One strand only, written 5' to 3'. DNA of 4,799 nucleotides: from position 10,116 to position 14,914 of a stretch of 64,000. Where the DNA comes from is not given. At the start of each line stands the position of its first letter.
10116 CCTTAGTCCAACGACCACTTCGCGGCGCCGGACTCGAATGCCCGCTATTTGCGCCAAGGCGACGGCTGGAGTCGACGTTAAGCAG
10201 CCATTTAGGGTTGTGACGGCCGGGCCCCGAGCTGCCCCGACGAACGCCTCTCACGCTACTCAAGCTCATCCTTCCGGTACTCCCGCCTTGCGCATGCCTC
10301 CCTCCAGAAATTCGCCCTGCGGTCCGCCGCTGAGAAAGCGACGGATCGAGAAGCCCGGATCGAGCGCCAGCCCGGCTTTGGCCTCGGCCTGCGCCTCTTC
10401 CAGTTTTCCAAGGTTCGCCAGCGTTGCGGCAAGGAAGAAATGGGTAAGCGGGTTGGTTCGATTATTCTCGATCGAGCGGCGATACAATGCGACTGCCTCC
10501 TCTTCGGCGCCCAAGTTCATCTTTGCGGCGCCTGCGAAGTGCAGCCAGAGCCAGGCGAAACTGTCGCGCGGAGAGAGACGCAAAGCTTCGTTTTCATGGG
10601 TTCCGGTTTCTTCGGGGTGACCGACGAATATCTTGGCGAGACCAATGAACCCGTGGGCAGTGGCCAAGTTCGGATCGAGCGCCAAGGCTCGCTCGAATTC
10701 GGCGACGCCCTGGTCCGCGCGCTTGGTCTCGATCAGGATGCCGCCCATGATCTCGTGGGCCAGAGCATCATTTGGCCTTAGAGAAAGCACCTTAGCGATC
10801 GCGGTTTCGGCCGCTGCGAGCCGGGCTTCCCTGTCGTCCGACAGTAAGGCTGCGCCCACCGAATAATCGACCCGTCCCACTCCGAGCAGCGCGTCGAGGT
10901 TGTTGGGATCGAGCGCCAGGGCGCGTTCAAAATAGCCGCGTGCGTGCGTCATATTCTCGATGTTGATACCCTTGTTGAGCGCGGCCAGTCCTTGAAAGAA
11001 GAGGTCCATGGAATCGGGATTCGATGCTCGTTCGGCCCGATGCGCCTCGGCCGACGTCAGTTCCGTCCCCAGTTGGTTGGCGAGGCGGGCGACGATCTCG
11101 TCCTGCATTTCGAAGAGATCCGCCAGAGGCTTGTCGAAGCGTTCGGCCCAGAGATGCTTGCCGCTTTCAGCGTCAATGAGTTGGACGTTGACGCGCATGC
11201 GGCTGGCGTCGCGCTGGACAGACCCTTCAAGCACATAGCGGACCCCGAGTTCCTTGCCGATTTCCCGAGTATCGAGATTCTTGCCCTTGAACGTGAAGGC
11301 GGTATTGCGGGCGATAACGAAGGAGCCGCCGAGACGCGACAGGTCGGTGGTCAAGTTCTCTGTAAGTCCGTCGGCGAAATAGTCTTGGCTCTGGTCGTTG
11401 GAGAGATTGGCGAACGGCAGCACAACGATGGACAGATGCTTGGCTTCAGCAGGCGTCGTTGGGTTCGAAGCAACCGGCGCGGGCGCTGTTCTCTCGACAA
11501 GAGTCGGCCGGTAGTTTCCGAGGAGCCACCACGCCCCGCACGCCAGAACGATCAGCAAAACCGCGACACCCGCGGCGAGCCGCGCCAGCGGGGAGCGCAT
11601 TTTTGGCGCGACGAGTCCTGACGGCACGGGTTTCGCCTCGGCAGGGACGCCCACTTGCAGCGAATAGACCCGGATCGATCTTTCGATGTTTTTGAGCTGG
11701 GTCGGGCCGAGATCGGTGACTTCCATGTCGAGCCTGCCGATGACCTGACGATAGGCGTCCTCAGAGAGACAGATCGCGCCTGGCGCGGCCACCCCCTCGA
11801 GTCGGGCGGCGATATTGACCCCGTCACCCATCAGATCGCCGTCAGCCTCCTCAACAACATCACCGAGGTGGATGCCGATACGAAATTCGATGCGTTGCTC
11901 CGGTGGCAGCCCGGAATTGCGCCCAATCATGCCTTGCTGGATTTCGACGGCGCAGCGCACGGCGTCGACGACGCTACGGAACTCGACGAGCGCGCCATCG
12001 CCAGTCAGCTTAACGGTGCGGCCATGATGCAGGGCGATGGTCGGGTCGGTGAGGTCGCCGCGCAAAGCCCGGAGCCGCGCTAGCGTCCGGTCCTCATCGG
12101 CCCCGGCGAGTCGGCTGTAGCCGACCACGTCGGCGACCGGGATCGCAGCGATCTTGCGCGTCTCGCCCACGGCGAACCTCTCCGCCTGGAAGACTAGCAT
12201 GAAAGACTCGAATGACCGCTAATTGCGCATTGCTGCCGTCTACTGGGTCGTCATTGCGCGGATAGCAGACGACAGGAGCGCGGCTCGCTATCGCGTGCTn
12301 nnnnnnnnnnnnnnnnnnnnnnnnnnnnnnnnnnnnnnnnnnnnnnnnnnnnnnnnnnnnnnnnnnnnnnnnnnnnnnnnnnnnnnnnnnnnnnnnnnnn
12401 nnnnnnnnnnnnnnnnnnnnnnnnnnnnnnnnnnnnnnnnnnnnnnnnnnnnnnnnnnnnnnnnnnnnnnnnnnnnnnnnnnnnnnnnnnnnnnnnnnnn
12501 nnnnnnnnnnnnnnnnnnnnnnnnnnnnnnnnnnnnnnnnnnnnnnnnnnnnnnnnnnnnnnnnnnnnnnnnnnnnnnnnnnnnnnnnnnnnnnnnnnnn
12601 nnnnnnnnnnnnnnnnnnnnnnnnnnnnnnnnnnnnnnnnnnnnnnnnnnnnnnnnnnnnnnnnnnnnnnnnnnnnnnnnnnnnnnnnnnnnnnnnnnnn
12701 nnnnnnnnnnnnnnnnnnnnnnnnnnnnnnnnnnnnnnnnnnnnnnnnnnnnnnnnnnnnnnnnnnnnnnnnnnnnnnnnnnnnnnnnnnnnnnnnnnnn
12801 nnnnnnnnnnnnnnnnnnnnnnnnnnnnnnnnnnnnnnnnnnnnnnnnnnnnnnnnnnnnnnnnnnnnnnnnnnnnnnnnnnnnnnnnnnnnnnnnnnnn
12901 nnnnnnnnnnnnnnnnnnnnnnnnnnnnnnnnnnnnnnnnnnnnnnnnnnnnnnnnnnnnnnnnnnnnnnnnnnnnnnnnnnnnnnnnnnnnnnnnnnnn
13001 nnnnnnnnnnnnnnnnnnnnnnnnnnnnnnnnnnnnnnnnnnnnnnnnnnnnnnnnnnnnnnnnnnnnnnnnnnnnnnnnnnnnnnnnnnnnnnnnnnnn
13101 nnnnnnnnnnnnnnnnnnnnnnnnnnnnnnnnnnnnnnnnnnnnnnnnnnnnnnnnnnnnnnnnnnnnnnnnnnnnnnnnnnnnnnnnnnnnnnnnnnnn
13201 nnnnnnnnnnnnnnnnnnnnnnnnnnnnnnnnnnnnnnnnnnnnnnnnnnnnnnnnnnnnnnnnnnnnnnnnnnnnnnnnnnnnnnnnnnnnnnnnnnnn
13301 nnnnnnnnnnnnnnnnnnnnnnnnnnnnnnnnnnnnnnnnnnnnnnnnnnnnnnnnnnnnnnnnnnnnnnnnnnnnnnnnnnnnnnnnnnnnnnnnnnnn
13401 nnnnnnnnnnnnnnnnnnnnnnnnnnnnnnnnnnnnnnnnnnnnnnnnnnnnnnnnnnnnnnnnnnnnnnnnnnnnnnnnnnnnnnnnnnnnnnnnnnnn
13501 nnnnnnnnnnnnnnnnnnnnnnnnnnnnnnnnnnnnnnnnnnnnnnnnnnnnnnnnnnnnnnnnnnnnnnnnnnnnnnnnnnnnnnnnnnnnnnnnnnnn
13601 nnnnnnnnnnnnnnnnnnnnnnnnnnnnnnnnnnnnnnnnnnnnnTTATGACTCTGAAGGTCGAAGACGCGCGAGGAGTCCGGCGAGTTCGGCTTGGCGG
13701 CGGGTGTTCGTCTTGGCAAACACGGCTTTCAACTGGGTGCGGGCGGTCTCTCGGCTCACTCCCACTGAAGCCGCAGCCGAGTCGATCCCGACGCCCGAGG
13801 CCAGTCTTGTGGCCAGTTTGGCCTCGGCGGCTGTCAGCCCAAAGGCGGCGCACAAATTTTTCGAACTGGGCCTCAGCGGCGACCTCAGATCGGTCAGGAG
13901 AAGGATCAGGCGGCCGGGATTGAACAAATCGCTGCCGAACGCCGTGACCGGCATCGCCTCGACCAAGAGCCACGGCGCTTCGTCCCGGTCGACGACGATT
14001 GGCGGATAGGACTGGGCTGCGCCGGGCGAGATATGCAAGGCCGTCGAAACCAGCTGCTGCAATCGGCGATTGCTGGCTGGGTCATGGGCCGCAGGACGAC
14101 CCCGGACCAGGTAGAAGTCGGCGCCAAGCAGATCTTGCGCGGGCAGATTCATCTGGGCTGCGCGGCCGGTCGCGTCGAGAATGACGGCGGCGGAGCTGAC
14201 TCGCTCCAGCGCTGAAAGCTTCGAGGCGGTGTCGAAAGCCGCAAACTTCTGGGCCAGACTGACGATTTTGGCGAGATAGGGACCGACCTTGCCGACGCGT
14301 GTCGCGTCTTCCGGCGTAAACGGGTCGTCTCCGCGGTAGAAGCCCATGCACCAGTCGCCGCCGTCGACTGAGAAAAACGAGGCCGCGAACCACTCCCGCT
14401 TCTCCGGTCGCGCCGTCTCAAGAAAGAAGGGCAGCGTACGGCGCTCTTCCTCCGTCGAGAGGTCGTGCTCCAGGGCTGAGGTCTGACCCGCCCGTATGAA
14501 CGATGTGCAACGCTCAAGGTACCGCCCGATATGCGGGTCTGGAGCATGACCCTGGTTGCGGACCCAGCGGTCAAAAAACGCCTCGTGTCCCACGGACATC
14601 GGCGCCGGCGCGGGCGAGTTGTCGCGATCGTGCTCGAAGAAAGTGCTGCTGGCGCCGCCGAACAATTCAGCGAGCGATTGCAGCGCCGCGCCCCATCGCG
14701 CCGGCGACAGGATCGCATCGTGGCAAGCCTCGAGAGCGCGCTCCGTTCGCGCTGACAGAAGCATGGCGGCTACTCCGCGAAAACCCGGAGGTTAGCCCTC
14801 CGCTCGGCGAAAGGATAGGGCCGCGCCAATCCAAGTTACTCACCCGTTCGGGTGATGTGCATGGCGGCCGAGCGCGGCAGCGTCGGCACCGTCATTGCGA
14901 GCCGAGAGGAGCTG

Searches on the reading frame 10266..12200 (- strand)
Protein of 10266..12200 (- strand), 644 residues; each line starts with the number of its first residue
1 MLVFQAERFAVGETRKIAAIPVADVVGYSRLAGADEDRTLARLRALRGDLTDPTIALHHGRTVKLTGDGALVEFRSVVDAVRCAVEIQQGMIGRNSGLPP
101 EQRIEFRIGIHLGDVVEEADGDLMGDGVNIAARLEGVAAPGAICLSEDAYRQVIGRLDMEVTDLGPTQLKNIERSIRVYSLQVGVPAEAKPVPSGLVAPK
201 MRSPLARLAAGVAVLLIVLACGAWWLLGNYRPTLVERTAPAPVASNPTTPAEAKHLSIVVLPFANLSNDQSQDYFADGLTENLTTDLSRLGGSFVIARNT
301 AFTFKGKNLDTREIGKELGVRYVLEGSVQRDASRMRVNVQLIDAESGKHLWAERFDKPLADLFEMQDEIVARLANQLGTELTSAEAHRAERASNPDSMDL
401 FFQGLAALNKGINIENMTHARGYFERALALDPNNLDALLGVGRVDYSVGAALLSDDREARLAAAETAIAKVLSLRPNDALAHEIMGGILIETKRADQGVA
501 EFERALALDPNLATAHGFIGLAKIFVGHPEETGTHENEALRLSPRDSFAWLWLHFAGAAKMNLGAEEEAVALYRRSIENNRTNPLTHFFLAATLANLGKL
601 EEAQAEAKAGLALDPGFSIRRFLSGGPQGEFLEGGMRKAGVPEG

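Call 56: search_protein_families(library=pfam, proteins=[window:10266-12200:-])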
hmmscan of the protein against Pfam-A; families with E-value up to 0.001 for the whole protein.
window:10266-12200:- (644 aa): 12 families
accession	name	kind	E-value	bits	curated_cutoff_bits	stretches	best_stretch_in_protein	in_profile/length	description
PF07719.23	TPR_2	-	1.6e-12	46.9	27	0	585-616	2-33/34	Tetratricopeptide repeat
PF13431.12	TPR_17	-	2.4e-12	46.5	24.4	1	572-605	1-34/34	Tetratricopeptide repeat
PF13181.12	TPR_8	-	6.2e-12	45.1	25.7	0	485-511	7-33/34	Tetratricopeptide repeat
PF14559.12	TPR_19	-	9.2e-11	42.4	25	0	567-616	8-57/68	Tetratricopeptide repeat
PF13414.12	TPR_11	-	1.7e-10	40.9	26.8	0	563-598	7-42/42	TPR repeat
PF13428.12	TPR_14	-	1.8e-09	37.8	23.5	0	551-592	3-43/44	Tetratricopeptide repeat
PF00211.25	Guanylate_cyc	-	2.1e-09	37.7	21.9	1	23-181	14-181/183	Adenylate and Guanylate cyclase catalytic domain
PF00515.34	TPR_1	-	1.5e-08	34.6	27.8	0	419-434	19-34/34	Tetratricopeptide repeat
PF23914.1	TPR_CcmH_CycH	-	2.9e-06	27.6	42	1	412-508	61-150/158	Cytochrome c-type biogenesis protein H TPR domain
PF17680.6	FlgO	-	9.7e-06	25.9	22.6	1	254-347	18-115/130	FlgO protein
PF13432.12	TPR_16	-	3.7e-05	24.5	32.7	0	460-511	12-63/65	Tetratricopeptide repeat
PF13424.12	TPR_12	-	0.00026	21.6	30.1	0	552-605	6-59/77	Tetratricopeptide repeat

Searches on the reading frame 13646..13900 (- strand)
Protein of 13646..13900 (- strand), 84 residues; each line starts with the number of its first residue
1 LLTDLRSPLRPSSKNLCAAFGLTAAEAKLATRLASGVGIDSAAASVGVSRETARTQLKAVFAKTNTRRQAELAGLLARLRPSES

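Call 76: search_protein_families(library=pfam, proteins=[window:13646-13900:-], max_evalue=1)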
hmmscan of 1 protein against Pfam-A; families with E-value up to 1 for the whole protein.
window:13646-13900:- (84 aa): 3 families
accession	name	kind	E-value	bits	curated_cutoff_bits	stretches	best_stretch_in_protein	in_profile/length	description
PF16365.12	EutK_C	-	0.04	14.3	27.5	1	32-68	10-46/52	Ethanolamine utilization protein EutK C-terminus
PF13551.12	HTH_29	-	0.096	13.2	28.1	1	33-59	8-35/64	Winged helix-turn helix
PF13518.12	HTH_28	-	0.18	12.4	25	0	30-55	6-31/52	Helix-turn-helix domain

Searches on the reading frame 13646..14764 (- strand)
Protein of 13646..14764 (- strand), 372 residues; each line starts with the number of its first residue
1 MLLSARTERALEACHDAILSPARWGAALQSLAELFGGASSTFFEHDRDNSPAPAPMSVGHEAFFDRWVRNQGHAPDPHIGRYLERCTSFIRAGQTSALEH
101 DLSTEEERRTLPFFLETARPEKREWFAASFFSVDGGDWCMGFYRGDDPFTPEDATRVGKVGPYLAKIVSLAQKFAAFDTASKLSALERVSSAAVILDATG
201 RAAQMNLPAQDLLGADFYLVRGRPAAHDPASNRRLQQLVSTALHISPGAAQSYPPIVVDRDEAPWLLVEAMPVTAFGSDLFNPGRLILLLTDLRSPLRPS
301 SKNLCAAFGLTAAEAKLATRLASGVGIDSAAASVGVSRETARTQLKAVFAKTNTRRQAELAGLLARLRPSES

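Call 56: search_protein_families(library=pfam, proteins=[window:13646-14764:-])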
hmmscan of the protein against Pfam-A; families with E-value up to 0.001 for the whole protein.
window:13646-14764:- (372 aa): 0 families

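Call 57: find_encoding_contigs(protein=window:13646-14764:-, flank=4000, max_places=6)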
Protein window:13646-14764:- (372 aa): no gene with exactly this product is on record in the collection.

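Call 58: find_homologous_proteins(query=window:13646-14764:-, max_evalue=1e-20)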
Query window:13646-14764:- (372 aa): 231 proteins with E <= 1e-20 among 8000 candidates; the best 120 are listed.
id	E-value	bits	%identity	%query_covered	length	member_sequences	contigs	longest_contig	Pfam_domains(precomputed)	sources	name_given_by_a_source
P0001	2.8e-237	804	98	100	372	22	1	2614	-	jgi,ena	-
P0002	8.3e-201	685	83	100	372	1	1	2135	-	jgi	jgi:DNA-binding CsgD family transcriptional regulator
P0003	4.9e-196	669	82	100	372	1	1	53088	-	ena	-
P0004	6.4e-196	668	82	100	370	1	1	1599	-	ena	-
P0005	2.4e-195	667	81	100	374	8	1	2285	-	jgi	jgi:DNA-binding CsgD family transcriptional regulator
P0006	6.6e-194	662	80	99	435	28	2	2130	-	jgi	jgi:DNA-binding CsgD family transcriptional regulator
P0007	5.7e-193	659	82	99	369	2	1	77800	-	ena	-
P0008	1.1e-192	658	80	100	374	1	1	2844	-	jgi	jgi:DNA-binding CsgD family transcriptional regulator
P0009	3.1e-192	656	80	100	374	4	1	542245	-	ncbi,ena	-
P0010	5.3e-192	656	80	99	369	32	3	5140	-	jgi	jgi:DNA-binding CsgD family transcriptional regulator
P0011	7.9e-192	655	80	100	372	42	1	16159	-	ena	-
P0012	4.7e-191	652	80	99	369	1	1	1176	-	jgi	jgi:DNA-binding CsgD family transcriptional regulator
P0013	9.3e-191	651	80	100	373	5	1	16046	-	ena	-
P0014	1.2e-189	648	78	100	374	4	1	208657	-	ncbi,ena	-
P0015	8.1e-189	645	79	100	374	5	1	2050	-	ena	-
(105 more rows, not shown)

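Call 59: find_encoding_contigs(protein=P0001, flank=3000, max_places=3)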
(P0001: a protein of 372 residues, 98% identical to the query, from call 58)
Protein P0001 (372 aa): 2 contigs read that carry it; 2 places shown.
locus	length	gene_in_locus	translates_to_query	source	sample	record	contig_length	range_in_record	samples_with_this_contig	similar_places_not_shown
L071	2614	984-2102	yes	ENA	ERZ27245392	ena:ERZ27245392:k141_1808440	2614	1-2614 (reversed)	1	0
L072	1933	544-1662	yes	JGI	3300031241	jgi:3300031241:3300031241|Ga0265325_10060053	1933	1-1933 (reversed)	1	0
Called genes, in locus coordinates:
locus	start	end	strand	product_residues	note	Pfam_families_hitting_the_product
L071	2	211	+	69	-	?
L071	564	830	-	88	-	-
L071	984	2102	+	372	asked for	-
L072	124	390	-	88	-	-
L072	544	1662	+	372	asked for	-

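Call 60: find_encoding_contigs(protein=P0003, flank=3000, max_places=2)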
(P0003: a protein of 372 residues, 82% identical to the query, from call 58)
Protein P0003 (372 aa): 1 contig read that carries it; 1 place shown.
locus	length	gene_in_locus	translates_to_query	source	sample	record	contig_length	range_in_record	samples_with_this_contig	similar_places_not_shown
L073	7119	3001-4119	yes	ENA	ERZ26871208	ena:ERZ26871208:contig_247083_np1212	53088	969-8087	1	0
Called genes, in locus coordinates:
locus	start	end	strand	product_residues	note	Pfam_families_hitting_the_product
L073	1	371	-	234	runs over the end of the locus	PF13005:zf-IS66, PF03050:DDE_Tnp_IS66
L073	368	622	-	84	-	PF13007:LZ_Tnp_IS66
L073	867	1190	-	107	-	PF05717:TnpB_IS66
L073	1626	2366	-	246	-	PF06707:DUF1194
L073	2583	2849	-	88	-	-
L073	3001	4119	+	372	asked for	-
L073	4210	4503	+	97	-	PF13751:DDE_Tnp_1_6, PF01609:DDE_Tnp_1 (weak)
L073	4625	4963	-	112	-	-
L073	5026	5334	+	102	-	-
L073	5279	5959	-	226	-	PF00145:DNA_methylase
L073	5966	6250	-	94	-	PF00145:DNA_methylase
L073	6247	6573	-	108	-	-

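Call 61: find_encoding_contigs(protein=P0009, flank=3000, max_places=2)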
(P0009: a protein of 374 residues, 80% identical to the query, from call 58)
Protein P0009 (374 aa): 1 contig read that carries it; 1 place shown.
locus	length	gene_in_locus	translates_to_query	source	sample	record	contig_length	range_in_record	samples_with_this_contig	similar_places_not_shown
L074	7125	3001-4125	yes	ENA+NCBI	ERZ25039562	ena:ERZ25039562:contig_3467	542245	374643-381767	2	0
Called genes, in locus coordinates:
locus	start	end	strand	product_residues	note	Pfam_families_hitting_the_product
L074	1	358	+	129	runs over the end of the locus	PF00411:Ribosomal_S11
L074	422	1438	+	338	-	PF01193:RNA_pol_L, PF01000:RNA_pol_A_bac, PF03118:RNA_pol_A_CTD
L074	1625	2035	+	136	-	PF01196:Ribosomal_L17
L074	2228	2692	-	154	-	-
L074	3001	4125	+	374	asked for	-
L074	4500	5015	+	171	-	PF18967:PycTM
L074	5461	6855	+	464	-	PF00089:Trypsin, PF13365:Trypsin_2, PF00595:PDZ (weak), PF13180:PDZ_2, PF17820:PDZ_6, PF00595:PDZ (weak), PF13180:PDZ_2, PF17820:PDZ_6, +2 more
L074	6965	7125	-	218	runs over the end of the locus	PF01656:CbiA, PF02374:ArsA_ATPase (weak), PF06564:CBP_BcsQ (faint), PF07015:VirC1 (weak), PF09140:MipZ (weak), PF10609:ParA (weak), PF13614:AAA_31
